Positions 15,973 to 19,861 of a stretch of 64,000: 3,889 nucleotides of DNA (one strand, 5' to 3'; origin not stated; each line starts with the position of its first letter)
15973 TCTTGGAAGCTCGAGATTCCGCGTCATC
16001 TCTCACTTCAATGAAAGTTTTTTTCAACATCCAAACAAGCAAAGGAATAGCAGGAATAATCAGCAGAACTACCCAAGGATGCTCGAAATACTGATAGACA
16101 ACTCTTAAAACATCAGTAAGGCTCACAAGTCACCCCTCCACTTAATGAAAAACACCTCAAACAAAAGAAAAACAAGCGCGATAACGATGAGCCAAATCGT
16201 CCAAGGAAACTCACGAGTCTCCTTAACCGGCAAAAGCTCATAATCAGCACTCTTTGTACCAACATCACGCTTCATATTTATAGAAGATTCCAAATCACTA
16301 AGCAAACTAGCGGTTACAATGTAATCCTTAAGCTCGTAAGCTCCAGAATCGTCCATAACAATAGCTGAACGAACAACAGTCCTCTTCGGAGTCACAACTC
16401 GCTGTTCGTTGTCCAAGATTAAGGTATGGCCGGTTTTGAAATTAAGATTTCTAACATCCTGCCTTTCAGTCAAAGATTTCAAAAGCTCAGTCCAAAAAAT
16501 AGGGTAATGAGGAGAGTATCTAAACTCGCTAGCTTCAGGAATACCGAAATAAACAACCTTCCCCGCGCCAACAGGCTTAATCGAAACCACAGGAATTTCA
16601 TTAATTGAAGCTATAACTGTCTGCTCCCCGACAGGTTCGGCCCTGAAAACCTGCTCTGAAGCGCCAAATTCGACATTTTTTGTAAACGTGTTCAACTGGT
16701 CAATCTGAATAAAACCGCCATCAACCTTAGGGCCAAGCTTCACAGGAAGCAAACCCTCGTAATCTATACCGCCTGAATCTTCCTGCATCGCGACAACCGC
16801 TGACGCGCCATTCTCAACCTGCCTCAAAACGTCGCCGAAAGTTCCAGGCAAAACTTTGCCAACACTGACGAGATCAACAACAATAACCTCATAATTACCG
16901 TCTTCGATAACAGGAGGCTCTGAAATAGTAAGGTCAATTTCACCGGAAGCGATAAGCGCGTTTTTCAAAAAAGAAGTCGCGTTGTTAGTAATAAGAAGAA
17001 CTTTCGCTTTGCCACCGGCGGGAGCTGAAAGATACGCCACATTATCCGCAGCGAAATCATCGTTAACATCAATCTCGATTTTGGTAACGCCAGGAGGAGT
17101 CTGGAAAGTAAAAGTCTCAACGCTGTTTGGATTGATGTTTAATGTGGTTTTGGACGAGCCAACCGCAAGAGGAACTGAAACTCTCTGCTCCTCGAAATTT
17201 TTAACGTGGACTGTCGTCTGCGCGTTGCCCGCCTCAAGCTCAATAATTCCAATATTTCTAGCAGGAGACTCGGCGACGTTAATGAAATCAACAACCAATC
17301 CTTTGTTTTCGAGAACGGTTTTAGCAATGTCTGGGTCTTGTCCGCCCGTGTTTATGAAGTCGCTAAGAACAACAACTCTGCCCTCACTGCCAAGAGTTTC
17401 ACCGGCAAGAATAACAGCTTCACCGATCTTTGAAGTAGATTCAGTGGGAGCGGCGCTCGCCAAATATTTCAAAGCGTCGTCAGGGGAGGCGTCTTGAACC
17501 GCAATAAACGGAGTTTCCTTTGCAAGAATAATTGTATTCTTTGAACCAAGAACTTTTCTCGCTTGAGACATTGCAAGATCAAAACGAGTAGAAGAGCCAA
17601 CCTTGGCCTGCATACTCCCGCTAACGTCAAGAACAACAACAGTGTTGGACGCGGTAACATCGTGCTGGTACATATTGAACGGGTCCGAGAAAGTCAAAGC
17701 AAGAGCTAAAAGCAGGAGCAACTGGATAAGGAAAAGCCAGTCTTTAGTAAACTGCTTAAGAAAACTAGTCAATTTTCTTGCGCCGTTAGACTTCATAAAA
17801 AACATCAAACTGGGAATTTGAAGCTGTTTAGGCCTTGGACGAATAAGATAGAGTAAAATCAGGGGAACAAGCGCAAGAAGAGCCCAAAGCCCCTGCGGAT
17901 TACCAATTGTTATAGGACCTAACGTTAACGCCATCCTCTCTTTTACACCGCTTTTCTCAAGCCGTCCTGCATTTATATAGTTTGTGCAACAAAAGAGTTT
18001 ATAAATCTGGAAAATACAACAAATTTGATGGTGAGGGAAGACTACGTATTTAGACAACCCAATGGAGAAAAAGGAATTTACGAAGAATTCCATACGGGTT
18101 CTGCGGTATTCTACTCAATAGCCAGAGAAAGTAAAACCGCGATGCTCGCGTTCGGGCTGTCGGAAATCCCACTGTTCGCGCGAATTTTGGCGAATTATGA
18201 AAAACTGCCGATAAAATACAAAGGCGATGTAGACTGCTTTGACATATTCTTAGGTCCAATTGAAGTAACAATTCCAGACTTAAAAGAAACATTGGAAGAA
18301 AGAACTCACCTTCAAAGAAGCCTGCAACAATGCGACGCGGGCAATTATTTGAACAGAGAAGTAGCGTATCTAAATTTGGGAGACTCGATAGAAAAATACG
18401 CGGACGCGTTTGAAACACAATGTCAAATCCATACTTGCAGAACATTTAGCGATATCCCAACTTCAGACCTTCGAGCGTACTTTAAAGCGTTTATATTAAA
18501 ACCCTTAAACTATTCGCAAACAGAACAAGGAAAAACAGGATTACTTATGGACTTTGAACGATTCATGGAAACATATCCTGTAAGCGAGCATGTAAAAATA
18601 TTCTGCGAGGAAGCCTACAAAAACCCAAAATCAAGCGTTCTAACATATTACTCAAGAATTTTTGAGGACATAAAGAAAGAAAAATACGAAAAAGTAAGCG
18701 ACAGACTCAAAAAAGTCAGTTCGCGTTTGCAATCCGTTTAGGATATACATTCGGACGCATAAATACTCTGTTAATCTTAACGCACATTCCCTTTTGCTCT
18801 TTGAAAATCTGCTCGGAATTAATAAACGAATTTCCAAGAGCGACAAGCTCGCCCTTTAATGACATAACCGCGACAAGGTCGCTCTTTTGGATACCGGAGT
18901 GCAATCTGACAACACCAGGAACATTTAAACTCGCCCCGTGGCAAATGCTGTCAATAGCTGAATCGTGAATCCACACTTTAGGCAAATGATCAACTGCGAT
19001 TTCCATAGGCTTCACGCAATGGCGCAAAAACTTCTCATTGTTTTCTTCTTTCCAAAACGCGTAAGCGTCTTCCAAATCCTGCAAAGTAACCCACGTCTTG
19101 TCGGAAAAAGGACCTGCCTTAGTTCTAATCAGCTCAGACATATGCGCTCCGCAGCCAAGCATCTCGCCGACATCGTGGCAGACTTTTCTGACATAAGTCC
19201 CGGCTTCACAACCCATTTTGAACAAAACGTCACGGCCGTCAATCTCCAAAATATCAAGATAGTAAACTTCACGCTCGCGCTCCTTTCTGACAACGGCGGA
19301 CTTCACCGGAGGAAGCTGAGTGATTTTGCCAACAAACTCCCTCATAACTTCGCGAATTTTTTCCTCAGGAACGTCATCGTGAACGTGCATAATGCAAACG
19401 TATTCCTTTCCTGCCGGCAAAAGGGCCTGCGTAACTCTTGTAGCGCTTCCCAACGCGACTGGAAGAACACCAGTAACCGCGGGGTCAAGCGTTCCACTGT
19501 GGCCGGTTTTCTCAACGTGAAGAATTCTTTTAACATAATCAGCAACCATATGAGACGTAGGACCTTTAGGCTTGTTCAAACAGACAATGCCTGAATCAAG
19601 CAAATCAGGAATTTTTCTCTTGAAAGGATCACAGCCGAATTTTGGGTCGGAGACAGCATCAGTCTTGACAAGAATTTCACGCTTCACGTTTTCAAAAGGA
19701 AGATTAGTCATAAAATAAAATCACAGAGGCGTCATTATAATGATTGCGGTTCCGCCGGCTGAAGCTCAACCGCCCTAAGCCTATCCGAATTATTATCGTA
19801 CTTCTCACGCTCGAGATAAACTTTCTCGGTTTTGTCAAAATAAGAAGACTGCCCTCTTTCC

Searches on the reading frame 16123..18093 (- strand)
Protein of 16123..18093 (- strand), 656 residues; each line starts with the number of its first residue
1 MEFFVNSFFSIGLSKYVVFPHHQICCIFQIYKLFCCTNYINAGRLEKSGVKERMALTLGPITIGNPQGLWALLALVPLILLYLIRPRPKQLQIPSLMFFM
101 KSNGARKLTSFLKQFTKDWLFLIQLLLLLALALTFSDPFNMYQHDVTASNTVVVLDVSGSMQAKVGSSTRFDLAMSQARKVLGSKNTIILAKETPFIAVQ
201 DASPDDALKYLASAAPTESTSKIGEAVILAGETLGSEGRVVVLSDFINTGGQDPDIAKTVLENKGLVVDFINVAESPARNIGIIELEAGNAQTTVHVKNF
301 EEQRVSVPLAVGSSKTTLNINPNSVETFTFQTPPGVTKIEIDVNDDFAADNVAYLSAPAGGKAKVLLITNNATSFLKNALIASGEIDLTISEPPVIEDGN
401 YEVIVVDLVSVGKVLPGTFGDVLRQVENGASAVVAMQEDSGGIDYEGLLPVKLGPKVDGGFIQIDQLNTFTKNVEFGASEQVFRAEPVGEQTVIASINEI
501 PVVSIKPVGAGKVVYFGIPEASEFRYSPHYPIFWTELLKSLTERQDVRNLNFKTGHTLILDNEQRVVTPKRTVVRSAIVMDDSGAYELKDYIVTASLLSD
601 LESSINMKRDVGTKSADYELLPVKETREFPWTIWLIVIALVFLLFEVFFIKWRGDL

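Call 26: search_protein_families(library=pfam, proteins=[window:16123-18093:-], max_evalue=0.001)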
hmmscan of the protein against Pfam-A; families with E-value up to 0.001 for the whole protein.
window:16123-18093:- (656 aa): 5 families
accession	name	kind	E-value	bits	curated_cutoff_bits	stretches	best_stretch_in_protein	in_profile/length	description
PF24157.1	DUF7408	-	5.9e-37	127.8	27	1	364-535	1-172/174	Domain of unknown function (DUF7408)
PF24156.1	DUF7407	-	2.1e-13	50.8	28.2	1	281-354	1-74/74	Domain of unknown function (DUF7407)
PF07584.16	BatA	-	7.1e-13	49.2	25.9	1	65-138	6-77/77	Aerotolerance regulator N-terminal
PF24155.1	DUF7406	-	1.1e-07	32.2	28.4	1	544-590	1-47/52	Domain of unknown function (DUF7406)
PF13519.12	VWA_2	-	7e-05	23.9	27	1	151-246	1-106/107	von Willebrand factor type A domain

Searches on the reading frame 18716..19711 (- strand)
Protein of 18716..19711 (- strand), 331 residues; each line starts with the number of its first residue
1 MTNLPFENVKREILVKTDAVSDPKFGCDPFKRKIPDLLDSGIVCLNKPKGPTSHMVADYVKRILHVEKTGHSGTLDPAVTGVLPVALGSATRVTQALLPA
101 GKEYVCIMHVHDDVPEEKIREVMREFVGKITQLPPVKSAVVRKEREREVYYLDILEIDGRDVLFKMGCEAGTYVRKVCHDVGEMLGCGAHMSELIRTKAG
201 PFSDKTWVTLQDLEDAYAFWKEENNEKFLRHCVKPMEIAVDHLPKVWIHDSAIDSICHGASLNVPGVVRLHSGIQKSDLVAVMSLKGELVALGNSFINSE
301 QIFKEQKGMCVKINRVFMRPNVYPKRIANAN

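Call 26: search_protein_families(library=pfam, proteins=[window:18716-19711:-], max_evalue=0.001)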
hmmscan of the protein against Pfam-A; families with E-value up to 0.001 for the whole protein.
window:18716-19711:- (331 aa): 5 families
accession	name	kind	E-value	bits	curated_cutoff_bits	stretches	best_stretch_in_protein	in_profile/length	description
PF01509.24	TruB_N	-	3e-27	96.3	27.3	1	61-174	1-149/149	TruB family pseudouridylate synthase (N terminal domain)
PF16198.10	TruB_C_2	-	2.4e-26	92.1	29.3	1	175-240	1-65/66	tRNA pseudouridylate synthase B C-terminal domain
PF01472.26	PUA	-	1.6e-17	63.7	24.8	1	244-316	1-73/74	PUA domain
PF08068.17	DKCLD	-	1.3e-12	48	27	1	10-56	11-57/58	DKCLD (NUC011) domain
PF21238.2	Pus10_C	-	2.7e-06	27.6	27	1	101-179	123-203/232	Pus10, C-terminal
